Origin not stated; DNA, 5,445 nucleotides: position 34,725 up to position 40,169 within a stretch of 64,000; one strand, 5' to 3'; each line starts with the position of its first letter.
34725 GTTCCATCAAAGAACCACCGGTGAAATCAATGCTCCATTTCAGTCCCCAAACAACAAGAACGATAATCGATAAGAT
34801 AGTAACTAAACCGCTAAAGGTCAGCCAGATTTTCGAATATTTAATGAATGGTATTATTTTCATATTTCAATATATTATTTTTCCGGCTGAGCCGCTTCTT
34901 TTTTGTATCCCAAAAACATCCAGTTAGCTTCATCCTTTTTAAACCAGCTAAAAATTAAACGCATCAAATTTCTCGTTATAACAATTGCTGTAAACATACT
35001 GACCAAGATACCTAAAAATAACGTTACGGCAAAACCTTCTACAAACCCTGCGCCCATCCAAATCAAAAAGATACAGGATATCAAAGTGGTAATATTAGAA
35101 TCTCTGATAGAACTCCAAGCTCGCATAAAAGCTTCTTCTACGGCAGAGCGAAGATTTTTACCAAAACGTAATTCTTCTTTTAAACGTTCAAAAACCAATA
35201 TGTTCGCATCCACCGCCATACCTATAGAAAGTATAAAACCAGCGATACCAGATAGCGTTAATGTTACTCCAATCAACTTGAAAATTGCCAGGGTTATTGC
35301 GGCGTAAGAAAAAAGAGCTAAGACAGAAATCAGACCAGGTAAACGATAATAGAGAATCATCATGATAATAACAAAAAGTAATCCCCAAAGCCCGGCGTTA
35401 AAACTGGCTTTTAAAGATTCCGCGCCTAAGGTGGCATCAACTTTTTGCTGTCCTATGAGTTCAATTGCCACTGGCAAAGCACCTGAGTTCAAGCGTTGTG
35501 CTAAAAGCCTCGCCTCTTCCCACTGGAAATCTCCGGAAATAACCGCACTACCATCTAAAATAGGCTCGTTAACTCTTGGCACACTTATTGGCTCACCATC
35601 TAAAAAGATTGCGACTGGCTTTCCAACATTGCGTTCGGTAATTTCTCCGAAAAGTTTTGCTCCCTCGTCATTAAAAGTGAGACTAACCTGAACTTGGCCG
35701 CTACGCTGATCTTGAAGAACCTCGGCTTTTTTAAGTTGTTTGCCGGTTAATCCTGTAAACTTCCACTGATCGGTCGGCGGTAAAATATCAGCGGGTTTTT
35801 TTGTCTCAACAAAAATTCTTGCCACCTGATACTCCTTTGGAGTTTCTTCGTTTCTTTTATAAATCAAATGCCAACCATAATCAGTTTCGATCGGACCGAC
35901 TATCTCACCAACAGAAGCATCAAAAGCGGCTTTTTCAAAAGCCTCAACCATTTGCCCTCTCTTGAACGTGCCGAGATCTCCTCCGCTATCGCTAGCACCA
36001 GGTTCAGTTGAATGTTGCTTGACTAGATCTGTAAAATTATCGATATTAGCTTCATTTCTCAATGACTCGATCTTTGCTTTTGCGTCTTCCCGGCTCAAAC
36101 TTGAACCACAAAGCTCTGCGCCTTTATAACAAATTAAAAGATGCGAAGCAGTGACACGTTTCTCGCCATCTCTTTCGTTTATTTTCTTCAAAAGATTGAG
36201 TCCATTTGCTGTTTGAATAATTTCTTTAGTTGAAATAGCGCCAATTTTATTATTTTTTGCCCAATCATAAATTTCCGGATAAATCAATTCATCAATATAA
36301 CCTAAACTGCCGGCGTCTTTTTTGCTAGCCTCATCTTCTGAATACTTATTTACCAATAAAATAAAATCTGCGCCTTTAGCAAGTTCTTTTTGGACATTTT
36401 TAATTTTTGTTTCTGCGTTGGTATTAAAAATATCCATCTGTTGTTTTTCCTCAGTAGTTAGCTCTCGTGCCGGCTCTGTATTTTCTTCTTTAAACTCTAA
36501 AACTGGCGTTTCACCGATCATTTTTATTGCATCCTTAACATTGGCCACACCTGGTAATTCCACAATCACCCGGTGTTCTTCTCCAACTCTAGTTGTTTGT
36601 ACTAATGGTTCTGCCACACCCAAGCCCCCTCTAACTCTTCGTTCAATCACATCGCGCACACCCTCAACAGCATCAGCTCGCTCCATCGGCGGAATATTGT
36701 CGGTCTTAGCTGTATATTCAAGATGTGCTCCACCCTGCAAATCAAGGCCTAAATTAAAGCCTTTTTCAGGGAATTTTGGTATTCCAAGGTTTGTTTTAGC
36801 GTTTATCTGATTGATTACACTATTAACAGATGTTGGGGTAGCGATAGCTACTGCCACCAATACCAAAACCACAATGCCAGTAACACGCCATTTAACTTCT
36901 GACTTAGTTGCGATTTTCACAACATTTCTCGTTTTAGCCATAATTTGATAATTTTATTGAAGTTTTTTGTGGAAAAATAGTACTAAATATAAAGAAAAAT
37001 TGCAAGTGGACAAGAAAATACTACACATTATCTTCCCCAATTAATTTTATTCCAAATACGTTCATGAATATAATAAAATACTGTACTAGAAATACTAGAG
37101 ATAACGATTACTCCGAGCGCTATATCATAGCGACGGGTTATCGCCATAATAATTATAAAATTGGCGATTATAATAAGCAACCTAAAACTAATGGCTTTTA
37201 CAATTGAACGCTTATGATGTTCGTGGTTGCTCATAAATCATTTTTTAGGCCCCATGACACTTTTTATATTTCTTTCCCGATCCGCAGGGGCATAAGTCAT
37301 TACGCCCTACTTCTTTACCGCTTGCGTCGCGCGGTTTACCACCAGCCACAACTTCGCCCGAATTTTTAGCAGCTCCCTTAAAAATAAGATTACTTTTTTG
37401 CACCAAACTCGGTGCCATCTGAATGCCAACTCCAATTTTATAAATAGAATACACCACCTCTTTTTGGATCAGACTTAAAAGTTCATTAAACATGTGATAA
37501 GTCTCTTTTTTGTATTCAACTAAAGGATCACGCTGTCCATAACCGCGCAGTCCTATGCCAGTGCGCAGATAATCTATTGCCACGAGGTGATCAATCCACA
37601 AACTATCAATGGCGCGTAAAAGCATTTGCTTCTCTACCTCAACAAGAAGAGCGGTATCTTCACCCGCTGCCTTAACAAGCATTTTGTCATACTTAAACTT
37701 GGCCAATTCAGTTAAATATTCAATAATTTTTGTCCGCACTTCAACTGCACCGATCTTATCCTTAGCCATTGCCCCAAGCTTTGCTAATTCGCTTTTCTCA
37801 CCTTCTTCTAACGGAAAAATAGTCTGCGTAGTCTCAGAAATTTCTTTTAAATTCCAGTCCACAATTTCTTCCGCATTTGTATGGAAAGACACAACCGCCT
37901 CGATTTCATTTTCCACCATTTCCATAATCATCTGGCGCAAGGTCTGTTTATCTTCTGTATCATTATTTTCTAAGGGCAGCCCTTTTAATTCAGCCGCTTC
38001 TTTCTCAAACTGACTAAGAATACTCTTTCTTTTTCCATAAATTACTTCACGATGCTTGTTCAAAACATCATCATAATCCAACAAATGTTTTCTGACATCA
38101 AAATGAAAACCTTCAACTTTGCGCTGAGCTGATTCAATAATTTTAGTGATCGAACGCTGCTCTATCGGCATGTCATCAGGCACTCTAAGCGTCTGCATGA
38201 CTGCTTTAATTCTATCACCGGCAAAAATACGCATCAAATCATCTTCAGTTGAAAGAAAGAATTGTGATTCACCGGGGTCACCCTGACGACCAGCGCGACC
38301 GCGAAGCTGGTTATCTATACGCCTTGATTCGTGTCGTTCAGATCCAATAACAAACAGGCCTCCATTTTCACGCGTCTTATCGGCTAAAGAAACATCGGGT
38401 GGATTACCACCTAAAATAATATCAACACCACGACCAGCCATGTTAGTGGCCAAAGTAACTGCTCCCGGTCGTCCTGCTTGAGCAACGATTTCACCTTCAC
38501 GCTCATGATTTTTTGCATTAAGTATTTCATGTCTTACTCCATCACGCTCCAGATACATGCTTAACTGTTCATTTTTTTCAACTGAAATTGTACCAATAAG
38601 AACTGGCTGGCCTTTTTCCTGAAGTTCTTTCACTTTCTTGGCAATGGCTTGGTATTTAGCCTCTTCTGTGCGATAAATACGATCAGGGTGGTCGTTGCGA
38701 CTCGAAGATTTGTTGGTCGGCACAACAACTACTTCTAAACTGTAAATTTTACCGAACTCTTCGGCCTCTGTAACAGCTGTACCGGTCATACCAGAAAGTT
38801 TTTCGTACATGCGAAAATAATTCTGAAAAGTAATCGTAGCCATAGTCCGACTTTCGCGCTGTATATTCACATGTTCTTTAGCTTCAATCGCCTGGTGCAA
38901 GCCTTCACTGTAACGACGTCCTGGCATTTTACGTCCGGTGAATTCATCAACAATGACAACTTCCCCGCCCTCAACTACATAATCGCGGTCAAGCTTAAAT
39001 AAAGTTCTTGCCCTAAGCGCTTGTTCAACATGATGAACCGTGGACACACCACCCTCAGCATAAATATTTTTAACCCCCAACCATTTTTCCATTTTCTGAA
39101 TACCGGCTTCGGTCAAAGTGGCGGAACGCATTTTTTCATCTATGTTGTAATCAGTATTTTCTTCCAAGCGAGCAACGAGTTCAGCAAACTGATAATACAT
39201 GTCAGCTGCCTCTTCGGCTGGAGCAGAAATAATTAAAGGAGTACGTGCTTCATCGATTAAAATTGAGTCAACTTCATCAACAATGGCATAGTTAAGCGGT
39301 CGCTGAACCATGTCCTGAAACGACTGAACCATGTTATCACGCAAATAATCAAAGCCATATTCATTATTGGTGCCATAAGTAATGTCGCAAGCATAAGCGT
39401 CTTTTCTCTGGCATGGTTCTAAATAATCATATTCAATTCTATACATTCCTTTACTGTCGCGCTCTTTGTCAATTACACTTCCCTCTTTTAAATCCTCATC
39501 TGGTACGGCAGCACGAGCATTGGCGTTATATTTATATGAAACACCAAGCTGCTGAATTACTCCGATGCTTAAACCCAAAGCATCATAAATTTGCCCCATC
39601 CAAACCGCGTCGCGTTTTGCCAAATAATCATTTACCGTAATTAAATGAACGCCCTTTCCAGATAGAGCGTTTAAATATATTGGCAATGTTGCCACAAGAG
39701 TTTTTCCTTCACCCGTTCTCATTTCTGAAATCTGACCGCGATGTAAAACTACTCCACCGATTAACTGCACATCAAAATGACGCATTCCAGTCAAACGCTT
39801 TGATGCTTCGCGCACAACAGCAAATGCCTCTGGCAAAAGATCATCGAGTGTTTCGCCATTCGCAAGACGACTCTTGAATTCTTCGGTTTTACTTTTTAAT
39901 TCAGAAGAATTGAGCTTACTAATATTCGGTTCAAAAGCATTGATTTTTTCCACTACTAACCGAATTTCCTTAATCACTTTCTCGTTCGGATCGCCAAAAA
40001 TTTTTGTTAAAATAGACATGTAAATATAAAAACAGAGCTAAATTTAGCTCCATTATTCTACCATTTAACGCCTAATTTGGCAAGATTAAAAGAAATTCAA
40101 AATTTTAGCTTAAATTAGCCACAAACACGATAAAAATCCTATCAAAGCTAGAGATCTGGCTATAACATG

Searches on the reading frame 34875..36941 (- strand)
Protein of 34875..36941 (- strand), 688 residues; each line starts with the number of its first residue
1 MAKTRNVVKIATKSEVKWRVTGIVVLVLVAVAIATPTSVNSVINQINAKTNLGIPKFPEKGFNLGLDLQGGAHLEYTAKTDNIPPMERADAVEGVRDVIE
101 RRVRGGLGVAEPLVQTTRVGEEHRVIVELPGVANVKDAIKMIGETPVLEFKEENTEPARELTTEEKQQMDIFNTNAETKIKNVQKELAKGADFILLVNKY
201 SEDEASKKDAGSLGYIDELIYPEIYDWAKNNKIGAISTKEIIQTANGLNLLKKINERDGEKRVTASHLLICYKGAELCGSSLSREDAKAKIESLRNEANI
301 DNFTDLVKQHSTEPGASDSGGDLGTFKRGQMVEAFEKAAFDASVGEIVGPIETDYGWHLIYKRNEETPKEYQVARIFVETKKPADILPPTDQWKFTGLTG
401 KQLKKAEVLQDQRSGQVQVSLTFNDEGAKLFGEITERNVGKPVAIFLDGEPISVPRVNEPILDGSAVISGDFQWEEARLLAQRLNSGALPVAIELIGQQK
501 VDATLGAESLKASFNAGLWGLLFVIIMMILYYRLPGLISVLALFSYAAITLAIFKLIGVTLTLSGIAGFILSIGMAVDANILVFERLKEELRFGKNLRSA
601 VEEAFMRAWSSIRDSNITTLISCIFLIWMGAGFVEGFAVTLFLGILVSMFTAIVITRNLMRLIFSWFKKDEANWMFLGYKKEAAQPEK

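Call 42: search_protein_families(library=pfam, proteins=[window:34875-36941:-], max_evalue=0.00001)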
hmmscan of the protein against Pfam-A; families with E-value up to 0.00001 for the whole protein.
window:34875-36941:- (688 aa): 9 families
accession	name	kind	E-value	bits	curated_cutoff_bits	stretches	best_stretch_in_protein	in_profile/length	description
PF00639.27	Rotamase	-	1.4e-33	116.2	21.7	2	267-362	1-95/97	PPIC-type PPIASE domain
PF13616.12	Rotamase_3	-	1.5e-31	109.8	22.5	2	249-360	2-110/116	PPIC-type PPIASE domain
PF22599.2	SecDF_P1_head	-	2e-28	99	27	1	397-491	20-114/114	SecDF, P1 head subdomain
PF02355.23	SecD_SecF_C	-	3.3e-15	56.4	20.5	1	493-662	13-185/189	Protein export membrane protein SecD/SecF, C-terminal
PF21760.3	SecD_1st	-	4.7e-13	48.8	27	1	93-154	2-59/60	Protein translocase subunit SecDF, P1 domain, N-terminal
PF13145.12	Rotamase_2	-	6.9e-11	43.5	27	1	285-364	34-107/121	PPIC-type PPIASE domain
PF03176.21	MMPL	-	1.4e-09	37.8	20.5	1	505-662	137-301/333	MMPL family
PF07549.19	Sec_GG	-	3e-06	27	20.3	1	60-80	6-26/28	SecD/SecF GG Motif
PF00873.25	ACR_tran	-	7.5e-06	24.4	28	0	508-677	328-503/1021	AcrB/AcrD/AcrF family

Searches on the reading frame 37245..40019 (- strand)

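Call 42: search_protein_families(library=pfam, proteins=[window:37245-40019:-], max_evalue=0.00001)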
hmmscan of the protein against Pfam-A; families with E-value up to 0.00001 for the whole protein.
window:37245-40019:- (924 aa): 5 families
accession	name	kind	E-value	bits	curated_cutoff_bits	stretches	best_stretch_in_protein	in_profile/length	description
PF07517.20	SecA_DEAD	-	5.4e-128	426.7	24.6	1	5-422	2-289/290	SecA DEAD-like domain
PF21090.3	P-loop_SecA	-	4.1e-79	265.4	27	2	440-541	3-104/205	SecA P-loop domain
PF07516.18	SecA_SW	-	5.3e-53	180.5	26.7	1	618-862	1-199/200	SecA Wing and Scaffold domain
PF01043.26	SecA_PP_bind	-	1.8e-41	141.6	23.5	1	272-379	3-110/110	SecA preprotein cross-linking domain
PF02810.21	SEC-C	-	9.7e-11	41.8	20.4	1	906-923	1-18/19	SEC-C motif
